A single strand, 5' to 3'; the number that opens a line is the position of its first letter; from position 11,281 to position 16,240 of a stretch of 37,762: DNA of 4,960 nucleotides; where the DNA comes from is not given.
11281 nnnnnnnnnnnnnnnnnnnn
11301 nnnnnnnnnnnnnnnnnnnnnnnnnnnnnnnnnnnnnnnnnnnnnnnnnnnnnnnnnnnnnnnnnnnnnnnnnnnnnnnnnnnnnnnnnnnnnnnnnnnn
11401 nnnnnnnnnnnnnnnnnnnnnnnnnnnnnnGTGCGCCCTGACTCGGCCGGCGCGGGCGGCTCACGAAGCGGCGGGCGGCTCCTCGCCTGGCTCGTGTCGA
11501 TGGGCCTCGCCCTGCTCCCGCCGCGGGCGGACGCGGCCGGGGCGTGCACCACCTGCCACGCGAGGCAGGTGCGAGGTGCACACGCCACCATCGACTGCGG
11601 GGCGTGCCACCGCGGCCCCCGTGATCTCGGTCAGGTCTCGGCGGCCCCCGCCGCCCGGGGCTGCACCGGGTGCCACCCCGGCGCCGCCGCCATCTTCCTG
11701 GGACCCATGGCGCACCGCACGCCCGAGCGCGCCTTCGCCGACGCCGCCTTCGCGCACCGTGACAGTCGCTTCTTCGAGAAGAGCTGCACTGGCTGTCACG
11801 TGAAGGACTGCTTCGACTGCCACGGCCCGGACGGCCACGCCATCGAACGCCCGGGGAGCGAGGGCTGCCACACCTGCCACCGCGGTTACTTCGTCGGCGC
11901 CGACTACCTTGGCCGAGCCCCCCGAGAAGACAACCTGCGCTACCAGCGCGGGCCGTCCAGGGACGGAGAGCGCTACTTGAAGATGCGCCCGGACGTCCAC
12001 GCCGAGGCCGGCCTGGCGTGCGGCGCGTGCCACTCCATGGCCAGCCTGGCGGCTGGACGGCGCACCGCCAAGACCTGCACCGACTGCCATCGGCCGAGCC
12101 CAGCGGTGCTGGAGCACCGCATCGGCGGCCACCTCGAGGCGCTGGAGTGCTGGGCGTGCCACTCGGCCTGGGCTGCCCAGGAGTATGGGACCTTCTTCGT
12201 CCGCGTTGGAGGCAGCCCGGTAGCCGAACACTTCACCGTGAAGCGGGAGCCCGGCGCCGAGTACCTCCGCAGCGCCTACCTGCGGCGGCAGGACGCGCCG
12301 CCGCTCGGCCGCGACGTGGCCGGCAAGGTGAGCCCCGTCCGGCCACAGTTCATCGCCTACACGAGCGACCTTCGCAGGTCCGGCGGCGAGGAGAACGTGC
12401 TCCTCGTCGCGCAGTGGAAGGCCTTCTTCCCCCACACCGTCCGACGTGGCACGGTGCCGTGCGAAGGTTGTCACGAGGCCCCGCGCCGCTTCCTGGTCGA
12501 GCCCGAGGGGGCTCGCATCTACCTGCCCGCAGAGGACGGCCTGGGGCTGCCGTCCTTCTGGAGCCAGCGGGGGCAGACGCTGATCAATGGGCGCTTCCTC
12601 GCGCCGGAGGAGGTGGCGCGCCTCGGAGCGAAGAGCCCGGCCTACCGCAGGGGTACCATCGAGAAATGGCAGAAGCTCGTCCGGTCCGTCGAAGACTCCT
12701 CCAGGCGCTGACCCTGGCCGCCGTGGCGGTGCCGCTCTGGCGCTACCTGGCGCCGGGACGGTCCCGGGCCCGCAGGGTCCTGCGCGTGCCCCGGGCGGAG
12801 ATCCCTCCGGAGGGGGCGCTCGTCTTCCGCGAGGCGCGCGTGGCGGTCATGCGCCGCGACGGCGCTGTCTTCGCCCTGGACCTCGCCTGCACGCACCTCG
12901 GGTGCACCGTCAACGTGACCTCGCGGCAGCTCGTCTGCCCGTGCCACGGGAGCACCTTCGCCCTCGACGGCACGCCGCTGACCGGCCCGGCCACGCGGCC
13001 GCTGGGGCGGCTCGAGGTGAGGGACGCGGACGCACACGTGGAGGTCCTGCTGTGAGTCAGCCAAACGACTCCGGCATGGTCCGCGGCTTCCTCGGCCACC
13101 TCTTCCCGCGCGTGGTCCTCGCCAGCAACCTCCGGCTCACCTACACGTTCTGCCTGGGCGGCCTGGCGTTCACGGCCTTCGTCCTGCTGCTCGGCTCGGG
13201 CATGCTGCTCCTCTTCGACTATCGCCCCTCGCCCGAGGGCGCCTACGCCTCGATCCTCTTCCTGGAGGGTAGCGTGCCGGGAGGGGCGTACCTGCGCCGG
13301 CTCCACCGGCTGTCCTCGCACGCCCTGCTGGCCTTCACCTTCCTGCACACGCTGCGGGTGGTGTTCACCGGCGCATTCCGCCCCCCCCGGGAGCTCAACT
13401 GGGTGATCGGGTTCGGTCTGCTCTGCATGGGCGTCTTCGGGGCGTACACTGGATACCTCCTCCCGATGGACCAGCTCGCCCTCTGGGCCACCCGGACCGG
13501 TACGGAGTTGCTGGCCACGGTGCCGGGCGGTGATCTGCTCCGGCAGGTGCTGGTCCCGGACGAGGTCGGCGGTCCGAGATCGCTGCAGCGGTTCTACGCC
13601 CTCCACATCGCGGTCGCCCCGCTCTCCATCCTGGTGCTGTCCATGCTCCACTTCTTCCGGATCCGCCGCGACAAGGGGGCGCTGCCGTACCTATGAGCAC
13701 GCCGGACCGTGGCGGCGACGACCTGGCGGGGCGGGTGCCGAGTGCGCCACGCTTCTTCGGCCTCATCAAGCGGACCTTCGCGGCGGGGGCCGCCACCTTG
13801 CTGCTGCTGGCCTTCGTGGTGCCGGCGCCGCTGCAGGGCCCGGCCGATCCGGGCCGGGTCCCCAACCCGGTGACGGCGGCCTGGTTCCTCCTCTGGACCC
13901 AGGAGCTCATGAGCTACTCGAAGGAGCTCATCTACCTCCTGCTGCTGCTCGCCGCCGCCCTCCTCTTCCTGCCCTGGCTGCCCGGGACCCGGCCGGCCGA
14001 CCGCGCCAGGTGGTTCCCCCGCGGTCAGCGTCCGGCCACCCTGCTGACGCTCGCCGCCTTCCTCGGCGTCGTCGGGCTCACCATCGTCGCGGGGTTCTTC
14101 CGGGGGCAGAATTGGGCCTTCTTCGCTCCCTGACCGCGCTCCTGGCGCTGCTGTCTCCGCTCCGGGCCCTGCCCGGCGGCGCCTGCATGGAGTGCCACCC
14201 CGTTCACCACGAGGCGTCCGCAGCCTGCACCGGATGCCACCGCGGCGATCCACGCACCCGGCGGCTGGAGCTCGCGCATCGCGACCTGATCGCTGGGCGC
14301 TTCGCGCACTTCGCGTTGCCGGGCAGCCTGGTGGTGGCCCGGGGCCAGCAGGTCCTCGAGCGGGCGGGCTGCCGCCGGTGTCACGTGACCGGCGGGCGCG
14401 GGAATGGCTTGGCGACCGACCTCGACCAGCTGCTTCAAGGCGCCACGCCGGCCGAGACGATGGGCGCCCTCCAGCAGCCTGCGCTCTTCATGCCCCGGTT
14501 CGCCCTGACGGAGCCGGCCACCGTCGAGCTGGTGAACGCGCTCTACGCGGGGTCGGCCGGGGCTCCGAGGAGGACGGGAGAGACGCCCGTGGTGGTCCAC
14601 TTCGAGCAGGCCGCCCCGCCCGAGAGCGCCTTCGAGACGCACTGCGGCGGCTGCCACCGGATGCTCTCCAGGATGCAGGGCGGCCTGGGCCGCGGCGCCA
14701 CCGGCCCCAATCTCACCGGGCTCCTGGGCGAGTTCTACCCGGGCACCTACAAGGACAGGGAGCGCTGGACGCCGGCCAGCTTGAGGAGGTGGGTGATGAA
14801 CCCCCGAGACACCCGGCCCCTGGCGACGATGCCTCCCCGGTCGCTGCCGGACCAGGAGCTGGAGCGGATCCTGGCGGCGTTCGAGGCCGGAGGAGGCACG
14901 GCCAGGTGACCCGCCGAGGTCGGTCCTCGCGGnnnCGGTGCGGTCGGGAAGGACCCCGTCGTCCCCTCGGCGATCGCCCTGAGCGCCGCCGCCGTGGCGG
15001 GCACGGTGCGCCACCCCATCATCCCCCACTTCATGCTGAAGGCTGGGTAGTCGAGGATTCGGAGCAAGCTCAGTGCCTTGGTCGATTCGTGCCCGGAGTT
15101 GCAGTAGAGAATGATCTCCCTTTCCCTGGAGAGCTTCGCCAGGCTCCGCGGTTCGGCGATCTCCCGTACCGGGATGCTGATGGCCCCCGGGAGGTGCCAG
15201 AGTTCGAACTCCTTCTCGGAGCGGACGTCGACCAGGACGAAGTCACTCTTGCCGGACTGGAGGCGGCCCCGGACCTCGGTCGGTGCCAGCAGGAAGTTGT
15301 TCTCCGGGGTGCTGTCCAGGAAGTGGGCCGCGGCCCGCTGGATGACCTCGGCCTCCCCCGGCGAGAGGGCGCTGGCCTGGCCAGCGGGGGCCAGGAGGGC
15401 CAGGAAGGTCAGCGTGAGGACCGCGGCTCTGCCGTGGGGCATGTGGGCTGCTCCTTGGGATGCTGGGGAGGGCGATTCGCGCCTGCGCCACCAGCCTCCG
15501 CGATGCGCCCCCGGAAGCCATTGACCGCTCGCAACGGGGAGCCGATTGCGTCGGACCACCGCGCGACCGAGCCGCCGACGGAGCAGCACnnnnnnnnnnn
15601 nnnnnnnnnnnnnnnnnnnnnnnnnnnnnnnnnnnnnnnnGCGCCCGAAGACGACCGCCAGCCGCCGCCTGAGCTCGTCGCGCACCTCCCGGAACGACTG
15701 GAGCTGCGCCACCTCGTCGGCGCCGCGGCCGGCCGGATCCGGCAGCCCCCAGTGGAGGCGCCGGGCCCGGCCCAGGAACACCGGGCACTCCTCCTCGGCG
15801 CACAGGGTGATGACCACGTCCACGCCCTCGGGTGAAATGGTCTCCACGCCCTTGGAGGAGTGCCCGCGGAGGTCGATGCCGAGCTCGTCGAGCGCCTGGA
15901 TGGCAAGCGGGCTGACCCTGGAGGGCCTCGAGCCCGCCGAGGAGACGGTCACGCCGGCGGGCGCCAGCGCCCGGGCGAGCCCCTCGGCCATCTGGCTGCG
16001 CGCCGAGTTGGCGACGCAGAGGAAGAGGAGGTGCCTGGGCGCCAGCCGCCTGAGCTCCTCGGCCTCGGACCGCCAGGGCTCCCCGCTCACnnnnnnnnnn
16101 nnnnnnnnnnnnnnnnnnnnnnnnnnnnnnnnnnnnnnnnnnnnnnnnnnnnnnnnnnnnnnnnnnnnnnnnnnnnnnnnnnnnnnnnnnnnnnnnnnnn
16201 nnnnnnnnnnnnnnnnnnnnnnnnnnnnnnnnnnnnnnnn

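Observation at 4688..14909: ExtHIJK-like rhodanese/porin/cytochrome module in one operon with 22 extra hemes and its own Rieske/cytochrome b quinol oxidoreductase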

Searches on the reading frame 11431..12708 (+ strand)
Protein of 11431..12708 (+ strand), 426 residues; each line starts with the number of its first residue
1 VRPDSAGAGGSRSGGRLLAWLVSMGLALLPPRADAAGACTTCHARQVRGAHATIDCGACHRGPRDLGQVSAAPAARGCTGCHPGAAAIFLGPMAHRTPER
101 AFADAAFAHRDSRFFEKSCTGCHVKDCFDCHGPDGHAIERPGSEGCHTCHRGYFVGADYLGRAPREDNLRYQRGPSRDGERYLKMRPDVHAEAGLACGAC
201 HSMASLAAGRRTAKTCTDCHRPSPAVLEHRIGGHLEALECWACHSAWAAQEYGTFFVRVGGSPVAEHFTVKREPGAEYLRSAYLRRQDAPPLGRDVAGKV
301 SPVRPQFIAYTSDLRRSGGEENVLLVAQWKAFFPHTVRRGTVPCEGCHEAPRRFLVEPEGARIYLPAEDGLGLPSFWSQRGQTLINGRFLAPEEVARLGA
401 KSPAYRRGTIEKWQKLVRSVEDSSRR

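Call 8: search_protein_families(library=pfam, max_evalue=0.01, proteins=[window:11431-12708:+])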
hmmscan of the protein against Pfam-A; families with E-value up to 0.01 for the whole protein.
window:11431-12708:+ (426 aa): 4 families
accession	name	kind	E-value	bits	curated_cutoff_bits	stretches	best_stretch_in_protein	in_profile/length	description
PF14537.11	Cytochrom_c3_2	-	1.1e-07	32.6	25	1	189-249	1-69/79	Cytochrome c3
PF14522.11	Cytochrome_C7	-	3.5e-07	30.4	24.8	1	188-245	6-67/67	Cytochrome c7 and related cytochrome c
PF02085.21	Cytochrom_CIII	-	3.9e-06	27.6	22.9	0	187-250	25-88/101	Class III cytochrome C family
PF22113.1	Mtrc-MtrF_II-IV_dom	-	0.00031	20.7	30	0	35-125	80-165/176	Outer membrane cytochrome MtrC/MtrF-like, domains II/IV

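Call 9: search_protein_families(library=ncbifam, max_evalue=0.01, proteins=[window:11431-12708:+])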
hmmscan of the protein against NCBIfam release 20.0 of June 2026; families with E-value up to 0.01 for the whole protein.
window:11431-12708:+ (426 aa): 4 families
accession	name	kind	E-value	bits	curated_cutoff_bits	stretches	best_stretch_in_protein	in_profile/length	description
NF040968.1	FeS_ExtO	equivalog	3.5e-180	599.3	200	1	27-426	12-416/416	selenite/tellurite reduction operon b-type cytochrome iron-sulfur cluster-binding subunit ExtO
NF040967.1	cytc_ExtN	equivalog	3e-178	592.9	200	1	27-424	12-415/415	selenite/tellurite reduction operon c-type cytochrome ExtN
NF040943.1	cytoc3_ExtM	equivalog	2.2e-09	36.2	800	1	227-351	374-504/599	selenite/tellurite reduction operon c-type cytochrome ExtM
TIGR03508.1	decahem_SO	subfamily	5.1e-07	29.4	192.2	1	186-248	86-154/258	DmsE family decaheme c-type cytochrome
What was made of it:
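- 11431..12711 (+): ExtN, 10-heme cytochrome c. NF040967 scores 592.9 bits against a cut-off of 200 (call 9).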

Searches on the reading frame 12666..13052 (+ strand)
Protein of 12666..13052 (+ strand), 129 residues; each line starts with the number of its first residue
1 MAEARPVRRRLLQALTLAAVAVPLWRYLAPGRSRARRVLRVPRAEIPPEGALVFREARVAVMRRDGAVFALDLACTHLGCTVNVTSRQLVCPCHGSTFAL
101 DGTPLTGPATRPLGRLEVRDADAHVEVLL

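Call 8: search_protein_families(library=pfam, max_evalue=0.01, proteins=[window:12666-13052:+])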
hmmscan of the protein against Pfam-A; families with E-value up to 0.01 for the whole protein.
window:12666-13052:+ (129 aa): 1 family
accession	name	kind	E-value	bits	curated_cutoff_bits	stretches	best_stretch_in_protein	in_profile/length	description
PF00355.32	Rieske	-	7.3e-12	45.5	20.3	1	55-113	22-84/88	Rieske [2Fe-2S] domain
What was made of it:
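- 12666..13055 (+): ExtO, Rieske [2Fe-2S] protein with an RRR (Tat-like) signal. Pfam Rieske scores 45.5 bits (call 8).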

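Call 9: search_protein_families(library=ncbifam, max_evalue=0.01, proteins=[window:12666-13052:+])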
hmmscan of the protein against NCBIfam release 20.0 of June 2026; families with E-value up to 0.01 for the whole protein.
window:12666-13052:+ (129 aa): 10 families
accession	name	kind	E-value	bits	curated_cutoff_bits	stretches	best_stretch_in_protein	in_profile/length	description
NF045928.1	Cytb6fFeSPetC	equivalog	1.2e-12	47.6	250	1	70-119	103-154/179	cytochrome b6-f complex iron-sulfur subunit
NF010001.0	PRK13474.1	subfamily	2.8e-12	46.3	154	1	69-125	101-159/178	cytochrome b6-f complex iron-sulfur subunit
NF050121.1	bc1_QcrA_actin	exception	6.2e-11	42.4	275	1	68-118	240-295/319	cytochrome bc1 complex Rieske iron-sulfur subunit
TIGR01416.1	Rieske_proteo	equivalog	3e-08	33.9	97.4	1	70-113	111-160/176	ubiquinol-cytochrome c reductase iron-sulfur subunit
NF007422.0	PRK09965.1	equivalog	2.7e-07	30.6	113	1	44-125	10-96/106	bifunctional 3-phenylpropionate/cinnamic acid dioxygenase ferredoxin subunit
NF042948.2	3PPDioc_HcaC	equivalog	1.3e-05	25.4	150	1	56-125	24-98/105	3-phenylpropionate/cinnamic acid dioxygenase ferredoxin subunit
NF041683.1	ant_diox_AndAb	equivalog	1.5e-05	25.1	150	1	51-127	18-98/100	anthranilate 1,2-dioxygenase ferredoxin subunit AndAb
NF041174.1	SDX_Thmprot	equivalog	3.3e-05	24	170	1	58-105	26-76/109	sulredoxin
TIGR02694.1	arsenite_ox_S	equivalog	4.3e-05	23.4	95.65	1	63-122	46-109/129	arsenate reductase (azurin) small subunit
NF058607.1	GlBtMonoOxGbcA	equivalog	0.0063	15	670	1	45-105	64-132/420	glycine betaine monooxygenase oxygenase subunit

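Call 62: search_solved_structures(query=window:12666-13052:+, max_evalue=0.001)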
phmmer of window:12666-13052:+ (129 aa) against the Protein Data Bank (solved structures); distinct sequences matched with E-value up to 0.001: 29.
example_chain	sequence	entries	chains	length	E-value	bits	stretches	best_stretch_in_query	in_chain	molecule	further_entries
9rk3_A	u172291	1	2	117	4.1e-14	55.9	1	55-122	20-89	Similar to Rieske 2Fe-2S iron sulfur protein (Cytochrome b6-F complex)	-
8hn2_A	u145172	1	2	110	2.8e-12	50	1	42-126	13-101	Cytochrome b6-f complex iron-sulfur subunit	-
9rk4_A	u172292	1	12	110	9.4e-12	48.3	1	48-118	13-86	Similar to the Rieske Protein II of bc1 complex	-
5cxm_A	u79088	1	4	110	1.8e-09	40.9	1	63-114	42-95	Cytochrome b6/f complex iron-sulfur subunit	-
3azc_A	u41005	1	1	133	1.2e-08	38.2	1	67-115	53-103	Cytochrome b6-f complex iron-sulfur subunit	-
1rfs_A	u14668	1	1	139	1.9e-08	37.6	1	66-114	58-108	RIESKE PROTEIN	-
6rqf_L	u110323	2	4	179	2.1e-08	37.5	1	66-114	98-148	Cytochrome b6-f complex iron-sulfur subunit, chloroplastic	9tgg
7qrm_D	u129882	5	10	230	4.7e-08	36.4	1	66-114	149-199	Cytochrome b6-f complex iron-sulfur subunit, chloroplastic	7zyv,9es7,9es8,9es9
7zxy_D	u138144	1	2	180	5e-08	36.3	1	67-114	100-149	Cytochrome b6-f complex iron-sulfur subunit 2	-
7r0w_D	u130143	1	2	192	5.7e-08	36.1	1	67-114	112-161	Rieske domain, PetC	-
3fou_A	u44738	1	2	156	3.5e-07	33.5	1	59-123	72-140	Quinol-cytochrome c reductase, Rieske iron-sulfur subunit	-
1nyk_A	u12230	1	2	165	4e-07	33.3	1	59-123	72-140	Rieske iron-sulfur protein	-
2zt9_D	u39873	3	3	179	4.5e-07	33.2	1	69-115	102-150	Cytochrome b6-f complex iron-sulfur subunit 1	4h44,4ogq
1q90_C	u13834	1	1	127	5.1e-07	33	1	69-114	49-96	Cytochrome B6-F complex iron-sulfur subunit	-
2e74_D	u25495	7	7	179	1.3e-06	31.7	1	69-114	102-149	Cytochrome b6-f complex iron-sulfur subunit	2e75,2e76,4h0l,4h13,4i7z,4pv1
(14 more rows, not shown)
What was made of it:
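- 12666..13055 (+): The best PDB hits are b6f-type Rieske proteins (call 62).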

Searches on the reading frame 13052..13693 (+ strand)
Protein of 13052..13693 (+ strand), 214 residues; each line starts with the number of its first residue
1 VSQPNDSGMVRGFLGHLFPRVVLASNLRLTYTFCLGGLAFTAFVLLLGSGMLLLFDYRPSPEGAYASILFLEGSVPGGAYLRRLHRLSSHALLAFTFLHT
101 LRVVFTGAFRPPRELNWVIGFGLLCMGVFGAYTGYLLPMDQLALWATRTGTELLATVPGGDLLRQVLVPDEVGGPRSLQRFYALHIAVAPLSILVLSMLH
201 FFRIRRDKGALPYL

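Call 8: search_protein_families(library=pfam, max_evalue=0.01, proteins=[window:13052-13693:+])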
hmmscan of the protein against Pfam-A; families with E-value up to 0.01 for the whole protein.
window:13052-13693:+ (214 aa): 4 families
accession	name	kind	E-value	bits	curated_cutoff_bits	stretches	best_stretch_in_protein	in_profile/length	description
PF13631.11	Cytochrom_B_N_2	-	8.3e-34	117.4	27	1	91-208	2-120/169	Cytochrome b(N-terminal)/b6/petB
PF00033.24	Cytochrome_B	-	2.2e-31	109.6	27.2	1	27-206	8-187/189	Cytochrome b/b6/petB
PF14358.11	DUF4405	-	8.8e-06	26.6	26.7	1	38-100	5-62/66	Domain of unknown function (DUF4405)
PF01292.26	Ni_hydr_CYTB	-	0.0011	19.3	30.1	1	36-112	104-171/179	Prokaryotic cytochrome b561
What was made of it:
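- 13052..13696 (+): ExtP, cytochrome b6-type (214 aa). Pfam Cytochrome_B scores 109.6 bits (call 8).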

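Call 9: search_protein_families(library=ncbifam, max_evalue=0.01, proteins=[window:13052-13693:+])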
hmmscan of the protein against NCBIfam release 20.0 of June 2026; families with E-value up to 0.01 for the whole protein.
window:13052-13693:+ (214 aa): 4 families
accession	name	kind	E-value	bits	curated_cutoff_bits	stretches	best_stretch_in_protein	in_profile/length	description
NF040969.1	cytb_ExtP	equivalog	4.3e-65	219.4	290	1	9-210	1-203/205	selenite/tellurite reduction operon b-type cytochrome ExtP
NF002990.0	PRK03735.1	subfamily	1.8e-44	152.2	325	1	17-207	26-217/223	cytochrome b6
NF050120.1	bc1_QcrB_actin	exception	1.1e-25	90.5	500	1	63-204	73-215/458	cytochrome bc1 complex cytochrome b subunit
NF041076.1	cyt_b_SoxC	equivalog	3.7e-23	82.2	740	1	33-202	28-193/542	proton pump complex cytochrome B SoxC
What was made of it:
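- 13052..13696 (+): NF040969 ExtP scores 219 bits, below the cut-off of 290 (call 9).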

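Call 52: search_solved_structures(query=window:13052-13693:+, max_evalue=0.001)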
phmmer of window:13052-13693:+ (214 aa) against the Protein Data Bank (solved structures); distinct sequences matched with E-value up to 0.001: 53.
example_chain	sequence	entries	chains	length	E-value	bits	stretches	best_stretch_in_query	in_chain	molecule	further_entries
7r0w_I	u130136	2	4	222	7e-35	123.8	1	31-207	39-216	Cytochrome b6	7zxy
1q90_B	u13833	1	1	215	1.8e-32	115.9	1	31-207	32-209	Cytochrome b6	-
6rqf_I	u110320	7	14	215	2e-31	112.5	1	31-207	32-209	Cytochrome b6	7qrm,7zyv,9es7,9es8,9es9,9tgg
1vf5_A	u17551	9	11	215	4.9e-31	111.2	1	31-207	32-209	CYTOCHROME B6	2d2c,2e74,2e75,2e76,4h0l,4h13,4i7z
2zt9_A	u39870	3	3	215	1.6e-29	106.2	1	31-207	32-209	Cytochrome b6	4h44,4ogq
8smr_I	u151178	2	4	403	4.6e-21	78.6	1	30-204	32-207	Cytochrome b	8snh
9fks_a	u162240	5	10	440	5.7e-20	75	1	29-203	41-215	Cytochrome b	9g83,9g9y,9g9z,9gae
2yiu_A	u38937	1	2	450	6e-20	74.9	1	29-203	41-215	CYTOCHROME B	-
2qjk_A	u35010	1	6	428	1.1e-18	70.8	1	25-203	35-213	Cytochrome b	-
2qjp_A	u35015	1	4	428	1.1e-18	70.8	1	25-203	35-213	Cytochrome b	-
2fyn_A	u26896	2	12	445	1.2e-18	70.7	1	26-203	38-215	Cytochrome b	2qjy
5kkz_A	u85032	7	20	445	1.2e-18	70.7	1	26-203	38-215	Cytochrome b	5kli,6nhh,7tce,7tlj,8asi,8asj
6nin_A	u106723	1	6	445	1.4e-18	70.5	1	26-203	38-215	Cytochrome b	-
6kls_B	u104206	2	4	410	2.1e-18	69.9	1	24-206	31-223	cytochrome b subunit | Cytochrome b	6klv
29ye_B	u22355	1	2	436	3.3e-18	69.3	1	15-203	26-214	Cytochrome b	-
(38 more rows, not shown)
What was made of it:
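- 13052..13696 (+): The best PDB hits are cytochrome b6 (call 52).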

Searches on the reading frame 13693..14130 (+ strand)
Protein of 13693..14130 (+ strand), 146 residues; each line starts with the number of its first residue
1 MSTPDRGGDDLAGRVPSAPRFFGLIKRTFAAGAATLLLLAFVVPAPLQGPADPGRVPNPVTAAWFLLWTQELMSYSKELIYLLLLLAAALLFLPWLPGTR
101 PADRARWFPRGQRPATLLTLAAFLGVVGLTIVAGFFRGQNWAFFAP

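Call 8: search_protein_families(library=pfam, max_evalue=0.01, proteins=[window:13693-14130:+])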
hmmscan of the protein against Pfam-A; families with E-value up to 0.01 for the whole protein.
window:13693-14130:+ (146 aa): 0 families
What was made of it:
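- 13693..14133 (+): ExtQ, membrane subunit in the subunit-IV position. There is no Pfam hit (call 8).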

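Call 9: search_protein_families(library=ncbifam, max_evalue=0.01, proteins=[window:13693-14130:+])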
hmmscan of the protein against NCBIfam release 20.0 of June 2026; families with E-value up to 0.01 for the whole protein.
window:13693-14130:+ (146 aa): 1 family
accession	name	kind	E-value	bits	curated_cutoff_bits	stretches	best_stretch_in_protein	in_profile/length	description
NF040970.1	memb_ExtQ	equivalog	2.5e-53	179.9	150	1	15-146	2-133/134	selenite/tellurite reduction operon b-type cytochrome membrane protein ExtQ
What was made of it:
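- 13693..14133 (+): NF040970 scores 179.9 bits against a cut-off of 150 (call 9).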

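Call 61: search_solved_structures(query=window:13693-14130:+, max_evalue=10)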
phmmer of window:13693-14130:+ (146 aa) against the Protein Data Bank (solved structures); distinct sequences matched with E-value up to 10: 7.
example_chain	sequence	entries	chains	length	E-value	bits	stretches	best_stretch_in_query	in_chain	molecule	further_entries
6l4u_A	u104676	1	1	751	0.06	16.6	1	60-125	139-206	Photosystem I P700 chlorophyll a apoprotein A1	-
6ly5_a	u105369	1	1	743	0.06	16.5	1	60-125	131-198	PsaA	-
7mwr_A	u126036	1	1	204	0.26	14.5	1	48-127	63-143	LHD101A54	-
8zeh_a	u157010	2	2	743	0.33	14.1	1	60-125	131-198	Photosystem I P700 chlorophyll a apoprotein A1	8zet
8xls_A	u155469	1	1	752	0.34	14.1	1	60-125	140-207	Photosystem I P700 chlorophyll a apoprotein A1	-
2e74_B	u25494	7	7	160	0.46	13.7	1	34-103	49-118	Cytochrome b6-f complex subunit 4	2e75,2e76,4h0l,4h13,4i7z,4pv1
9drl_B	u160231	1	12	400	0.53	13.5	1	47-127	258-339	T33-549_A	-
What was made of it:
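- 13693..14133 (+): The match to b6f subunit 4 is only E = 0.46 (call 61).
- On Rieske/cytochrome b (b6f-type) quinol oxidoreductase: The best match to b6f subunit 4 is E = 0.46 (call 61).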

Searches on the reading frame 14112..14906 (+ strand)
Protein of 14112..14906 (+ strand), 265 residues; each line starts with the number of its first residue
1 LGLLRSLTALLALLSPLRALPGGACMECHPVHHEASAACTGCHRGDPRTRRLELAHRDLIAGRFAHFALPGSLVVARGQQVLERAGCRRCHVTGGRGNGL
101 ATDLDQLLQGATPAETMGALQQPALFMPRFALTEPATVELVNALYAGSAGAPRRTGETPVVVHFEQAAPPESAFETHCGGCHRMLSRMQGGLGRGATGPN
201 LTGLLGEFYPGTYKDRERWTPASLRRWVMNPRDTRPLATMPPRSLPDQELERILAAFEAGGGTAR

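Call 8: search_protein_families(library=pfam, max_evalue=0.01, proteins=[window:14112-14906:+])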
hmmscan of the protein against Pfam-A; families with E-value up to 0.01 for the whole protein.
window:14112-14906:+ (265 aa): 3 families
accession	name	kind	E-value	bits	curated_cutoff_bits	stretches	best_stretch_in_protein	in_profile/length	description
PF13442.11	Cytochrome_CBB3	-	5.7e-09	36.6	27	1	166-254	2-65/68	Cytochrome C oxidase, cbb3-type, subunit III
PF00034.26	Cytochrom_C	-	3e-07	32.1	21.3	0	173-255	7-84/90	Cytochrome c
PF14537.11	Cytochrom_c3_2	-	0.0022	18.8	25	0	24-43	59-78/79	Cytochrome c3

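Call 9: search_protein_families(library=ncbifam, max_evalue=0.01, proteins=[window:14112-14906:+])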
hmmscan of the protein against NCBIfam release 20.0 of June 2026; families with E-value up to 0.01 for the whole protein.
window:14112-14906:+ (265 aa): 3 families
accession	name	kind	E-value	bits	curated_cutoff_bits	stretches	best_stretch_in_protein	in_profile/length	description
NF040971.1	cytc_ExtS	equivalog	1.9e-93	312.5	100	1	7-255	10-260/262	selenite/tellurite reduction operon c-type cytochrome lipoprotein ExtS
NF040943.1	cytoc3_ExtM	equivalog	0.00028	19.4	800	1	23-62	20-62/599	selenite/tellurite reduction operon c-type cytochrome ExtM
TIGR04485.1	thiosulf_SoxX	equivalog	0.00083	20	61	1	177-243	4-57/78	sulfur oxidation c-type cytochrome SoxX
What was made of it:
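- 14112..14909 (+): ExtS, tetraheme cytochrome c (TTG start). NF040971 scores 312.5 bits against a cut-off of 100, with residues 7-255 matching profile positions 10-260 (call 9).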

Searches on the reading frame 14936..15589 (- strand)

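Call 32: search_protein_families(library=pfam, max_evalue=0.0001, proteins=[window:14936-15589:-])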
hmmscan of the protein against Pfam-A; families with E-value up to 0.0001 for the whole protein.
window:14936-15589:- (218 aa): 1 family
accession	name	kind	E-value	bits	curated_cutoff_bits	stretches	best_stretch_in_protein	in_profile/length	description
PF00581.25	Rhodanese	-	7e-16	59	22.2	1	103-194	2-100/102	Rhodanese-like domain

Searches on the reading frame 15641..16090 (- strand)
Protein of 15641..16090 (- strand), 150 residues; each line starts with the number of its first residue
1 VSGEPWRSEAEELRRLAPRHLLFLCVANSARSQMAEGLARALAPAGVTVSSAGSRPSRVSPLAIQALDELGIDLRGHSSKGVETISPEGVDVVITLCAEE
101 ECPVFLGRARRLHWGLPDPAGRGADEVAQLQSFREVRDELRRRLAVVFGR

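Call 32: search_protein_families(library=pfam, max_evalue=0.0001, proteins=[window:15641-16090:-])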
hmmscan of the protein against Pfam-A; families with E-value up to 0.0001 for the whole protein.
window:15641-16090:- (150 aa): 1 family
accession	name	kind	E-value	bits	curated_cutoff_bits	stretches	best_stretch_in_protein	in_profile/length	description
PF01451.26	LMWPc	-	3.9e-18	66.5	23.2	1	22-144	2-140/144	Low molecular weight phosphotyrosine protein phosphatase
